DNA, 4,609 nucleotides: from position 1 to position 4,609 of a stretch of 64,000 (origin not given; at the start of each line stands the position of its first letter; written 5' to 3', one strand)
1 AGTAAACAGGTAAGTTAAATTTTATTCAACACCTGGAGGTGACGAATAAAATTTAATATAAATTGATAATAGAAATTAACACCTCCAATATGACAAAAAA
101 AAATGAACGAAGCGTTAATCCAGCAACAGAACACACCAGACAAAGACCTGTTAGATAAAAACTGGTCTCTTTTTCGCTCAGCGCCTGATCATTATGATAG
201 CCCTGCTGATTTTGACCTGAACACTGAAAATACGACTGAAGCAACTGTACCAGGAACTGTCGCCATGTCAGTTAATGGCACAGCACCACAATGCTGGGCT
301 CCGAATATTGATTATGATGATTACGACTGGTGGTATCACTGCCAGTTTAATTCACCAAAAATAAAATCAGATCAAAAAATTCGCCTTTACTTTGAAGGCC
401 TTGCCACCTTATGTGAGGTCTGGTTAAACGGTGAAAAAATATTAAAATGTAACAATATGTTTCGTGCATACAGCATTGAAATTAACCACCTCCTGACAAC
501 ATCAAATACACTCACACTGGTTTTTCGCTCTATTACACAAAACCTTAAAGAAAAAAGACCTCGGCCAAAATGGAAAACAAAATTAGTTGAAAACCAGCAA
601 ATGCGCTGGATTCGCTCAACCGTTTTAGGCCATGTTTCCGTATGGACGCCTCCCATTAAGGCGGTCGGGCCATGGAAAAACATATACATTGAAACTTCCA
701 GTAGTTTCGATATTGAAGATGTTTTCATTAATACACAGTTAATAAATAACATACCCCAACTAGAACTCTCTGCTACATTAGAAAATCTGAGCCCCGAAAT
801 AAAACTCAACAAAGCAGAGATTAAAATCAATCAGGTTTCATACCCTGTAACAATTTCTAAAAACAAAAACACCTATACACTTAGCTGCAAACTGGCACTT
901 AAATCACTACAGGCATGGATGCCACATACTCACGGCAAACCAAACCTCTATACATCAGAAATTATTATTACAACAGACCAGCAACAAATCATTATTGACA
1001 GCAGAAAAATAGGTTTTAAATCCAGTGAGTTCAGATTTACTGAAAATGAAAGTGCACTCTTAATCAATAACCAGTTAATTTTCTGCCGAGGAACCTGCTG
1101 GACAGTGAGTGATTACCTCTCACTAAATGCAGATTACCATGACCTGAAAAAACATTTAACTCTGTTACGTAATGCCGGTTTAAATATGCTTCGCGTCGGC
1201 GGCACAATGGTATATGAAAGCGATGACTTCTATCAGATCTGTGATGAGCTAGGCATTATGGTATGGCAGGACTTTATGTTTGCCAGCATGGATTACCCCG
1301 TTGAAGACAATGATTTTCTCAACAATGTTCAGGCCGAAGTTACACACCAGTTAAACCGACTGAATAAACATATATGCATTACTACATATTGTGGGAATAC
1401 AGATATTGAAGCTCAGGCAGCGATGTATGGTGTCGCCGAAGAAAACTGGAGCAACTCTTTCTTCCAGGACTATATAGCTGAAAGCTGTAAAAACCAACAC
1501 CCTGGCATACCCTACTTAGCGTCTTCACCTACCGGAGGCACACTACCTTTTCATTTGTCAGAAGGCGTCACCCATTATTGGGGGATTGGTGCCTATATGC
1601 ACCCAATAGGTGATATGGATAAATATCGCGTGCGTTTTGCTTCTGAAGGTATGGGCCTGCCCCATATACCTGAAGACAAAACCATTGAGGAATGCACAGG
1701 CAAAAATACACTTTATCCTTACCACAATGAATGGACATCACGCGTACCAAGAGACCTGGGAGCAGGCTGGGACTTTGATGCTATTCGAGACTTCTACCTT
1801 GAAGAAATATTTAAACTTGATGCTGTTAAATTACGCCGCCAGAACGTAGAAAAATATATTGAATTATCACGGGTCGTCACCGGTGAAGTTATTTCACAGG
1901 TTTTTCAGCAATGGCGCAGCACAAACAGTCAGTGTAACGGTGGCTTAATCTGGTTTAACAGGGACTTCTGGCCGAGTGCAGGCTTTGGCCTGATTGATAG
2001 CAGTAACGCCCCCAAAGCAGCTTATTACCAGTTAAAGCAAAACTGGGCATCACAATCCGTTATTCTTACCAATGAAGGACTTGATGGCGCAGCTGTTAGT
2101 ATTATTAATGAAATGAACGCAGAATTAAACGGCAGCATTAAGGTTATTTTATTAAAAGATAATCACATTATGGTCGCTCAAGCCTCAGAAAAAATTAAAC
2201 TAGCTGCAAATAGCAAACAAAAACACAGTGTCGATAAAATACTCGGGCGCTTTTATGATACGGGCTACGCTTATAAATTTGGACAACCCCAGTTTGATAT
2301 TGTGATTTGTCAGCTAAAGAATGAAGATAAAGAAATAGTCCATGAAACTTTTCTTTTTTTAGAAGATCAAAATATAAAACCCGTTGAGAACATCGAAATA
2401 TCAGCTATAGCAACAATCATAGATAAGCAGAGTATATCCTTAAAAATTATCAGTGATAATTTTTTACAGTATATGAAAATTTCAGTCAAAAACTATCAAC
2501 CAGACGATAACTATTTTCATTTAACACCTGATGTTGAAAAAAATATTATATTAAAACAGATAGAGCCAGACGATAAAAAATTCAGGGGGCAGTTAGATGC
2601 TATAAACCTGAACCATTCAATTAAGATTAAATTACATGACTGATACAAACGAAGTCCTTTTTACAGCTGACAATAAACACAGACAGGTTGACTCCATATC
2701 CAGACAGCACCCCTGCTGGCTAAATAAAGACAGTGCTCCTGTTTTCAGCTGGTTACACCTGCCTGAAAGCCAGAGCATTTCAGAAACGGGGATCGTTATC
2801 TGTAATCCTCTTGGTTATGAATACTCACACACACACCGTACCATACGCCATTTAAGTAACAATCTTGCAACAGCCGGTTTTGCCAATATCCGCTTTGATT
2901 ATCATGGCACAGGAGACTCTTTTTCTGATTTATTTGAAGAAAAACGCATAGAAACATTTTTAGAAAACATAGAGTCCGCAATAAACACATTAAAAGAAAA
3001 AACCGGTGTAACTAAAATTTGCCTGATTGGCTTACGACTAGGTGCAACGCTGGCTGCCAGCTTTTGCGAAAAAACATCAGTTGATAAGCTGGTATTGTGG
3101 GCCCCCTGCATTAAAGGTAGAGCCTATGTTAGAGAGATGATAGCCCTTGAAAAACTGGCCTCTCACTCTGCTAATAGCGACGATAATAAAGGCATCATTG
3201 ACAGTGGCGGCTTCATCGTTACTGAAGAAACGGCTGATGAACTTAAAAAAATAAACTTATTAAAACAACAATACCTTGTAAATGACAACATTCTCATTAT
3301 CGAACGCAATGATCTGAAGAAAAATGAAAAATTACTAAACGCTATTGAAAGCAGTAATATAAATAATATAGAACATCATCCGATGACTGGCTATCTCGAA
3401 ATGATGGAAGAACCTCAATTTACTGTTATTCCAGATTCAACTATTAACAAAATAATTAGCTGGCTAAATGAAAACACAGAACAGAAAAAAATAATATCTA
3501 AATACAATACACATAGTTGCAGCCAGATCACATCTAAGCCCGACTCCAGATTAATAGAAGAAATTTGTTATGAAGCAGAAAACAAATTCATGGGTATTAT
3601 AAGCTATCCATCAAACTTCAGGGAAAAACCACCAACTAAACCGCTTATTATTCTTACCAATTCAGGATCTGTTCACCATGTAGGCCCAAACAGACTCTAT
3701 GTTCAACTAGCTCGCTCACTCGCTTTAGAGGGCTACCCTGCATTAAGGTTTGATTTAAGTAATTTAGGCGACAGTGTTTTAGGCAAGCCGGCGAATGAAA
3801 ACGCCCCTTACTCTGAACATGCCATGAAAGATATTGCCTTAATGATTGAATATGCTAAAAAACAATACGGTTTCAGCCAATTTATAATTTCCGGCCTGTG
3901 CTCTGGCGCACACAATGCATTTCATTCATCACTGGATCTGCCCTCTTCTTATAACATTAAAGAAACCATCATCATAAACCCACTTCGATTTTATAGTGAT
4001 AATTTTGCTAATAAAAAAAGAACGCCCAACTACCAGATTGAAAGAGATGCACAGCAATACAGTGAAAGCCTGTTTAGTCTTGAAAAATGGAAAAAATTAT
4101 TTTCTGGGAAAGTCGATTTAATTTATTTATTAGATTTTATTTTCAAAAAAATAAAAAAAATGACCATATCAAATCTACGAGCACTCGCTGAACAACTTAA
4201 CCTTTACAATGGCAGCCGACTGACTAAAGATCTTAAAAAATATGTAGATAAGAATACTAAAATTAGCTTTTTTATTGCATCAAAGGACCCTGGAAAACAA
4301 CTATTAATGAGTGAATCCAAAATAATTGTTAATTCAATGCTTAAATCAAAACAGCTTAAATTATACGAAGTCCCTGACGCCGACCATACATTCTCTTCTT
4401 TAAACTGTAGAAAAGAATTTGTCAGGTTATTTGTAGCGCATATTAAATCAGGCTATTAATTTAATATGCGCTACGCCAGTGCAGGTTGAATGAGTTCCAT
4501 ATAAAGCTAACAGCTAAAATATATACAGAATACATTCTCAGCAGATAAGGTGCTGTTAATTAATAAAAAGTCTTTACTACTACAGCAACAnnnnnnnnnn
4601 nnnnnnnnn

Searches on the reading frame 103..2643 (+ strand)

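Call 34: search_protein_families(library=pfam, proteins=[window:103-2643:+], max_evalue=0.00001)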
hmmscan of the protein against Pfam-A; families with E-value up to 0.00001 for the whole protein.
window:103-2643:+ (846 aa): 2 families
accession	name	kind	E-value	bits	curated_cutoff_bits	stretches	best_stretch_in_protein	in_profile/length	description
PF22666.2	Glyco_hydro_2_N2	-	5.8e-24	85.5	27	1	72-192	46-167/167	Glycosyl hydrolase 2 galactose-binding domain-like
PF00703.27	Glyco_hydro_2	-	2.1e-07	32.1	23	1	204-306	3-109/109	Glycosyl hydrolases family 2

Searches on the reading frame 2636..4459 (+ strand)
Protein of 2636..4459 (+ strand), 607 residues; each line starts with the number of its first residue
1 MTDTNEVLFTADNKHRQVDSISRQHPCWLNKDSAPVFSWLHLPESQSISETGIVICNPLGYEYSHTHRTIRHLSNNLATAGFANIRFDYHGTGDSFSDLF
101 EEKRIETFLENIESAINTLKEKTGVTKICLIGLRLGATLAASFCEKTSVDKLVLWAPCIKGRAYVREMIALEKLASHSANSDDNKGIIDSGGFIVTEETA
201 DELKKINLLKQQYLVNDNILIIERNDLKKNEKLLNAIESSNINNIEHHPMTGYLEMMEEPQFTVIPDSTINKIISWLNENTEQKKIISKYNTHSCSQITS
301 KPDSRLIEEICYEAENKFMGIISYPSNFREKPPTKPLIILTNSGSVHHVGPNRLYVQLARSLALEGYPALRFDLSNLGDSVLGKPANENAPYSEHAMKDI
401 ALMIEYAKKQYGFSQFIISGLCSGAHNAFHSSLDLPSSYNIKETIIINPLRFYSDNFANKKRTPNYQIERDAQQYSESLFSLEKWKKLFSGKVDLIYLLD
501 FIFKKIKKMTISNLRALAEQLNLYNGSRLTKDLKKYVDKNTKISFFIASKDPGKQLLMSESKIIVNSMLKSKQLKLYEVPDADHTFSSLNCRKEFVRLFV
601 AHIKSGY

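Call 34: search_protein_families(library=pfam, proteins=[window:2636-4459:+], max_evalue=0.00001)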
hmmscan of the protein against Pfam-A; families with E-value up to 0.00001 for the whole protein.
window:2636-4459:+ (607 aa): 2 families
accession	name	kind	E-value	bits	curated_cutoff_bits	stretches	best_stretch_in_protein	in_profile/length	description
PF12146.15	Hydrolase_4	-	1.4e-15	57.7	27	1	69-176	19-127/239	Serine aminopeptidase, S33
PF00561.26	Abhydrolase_1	-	1.3e-06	28.7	25.8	0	72-165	18-103/245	alpha/beta hydrolase fold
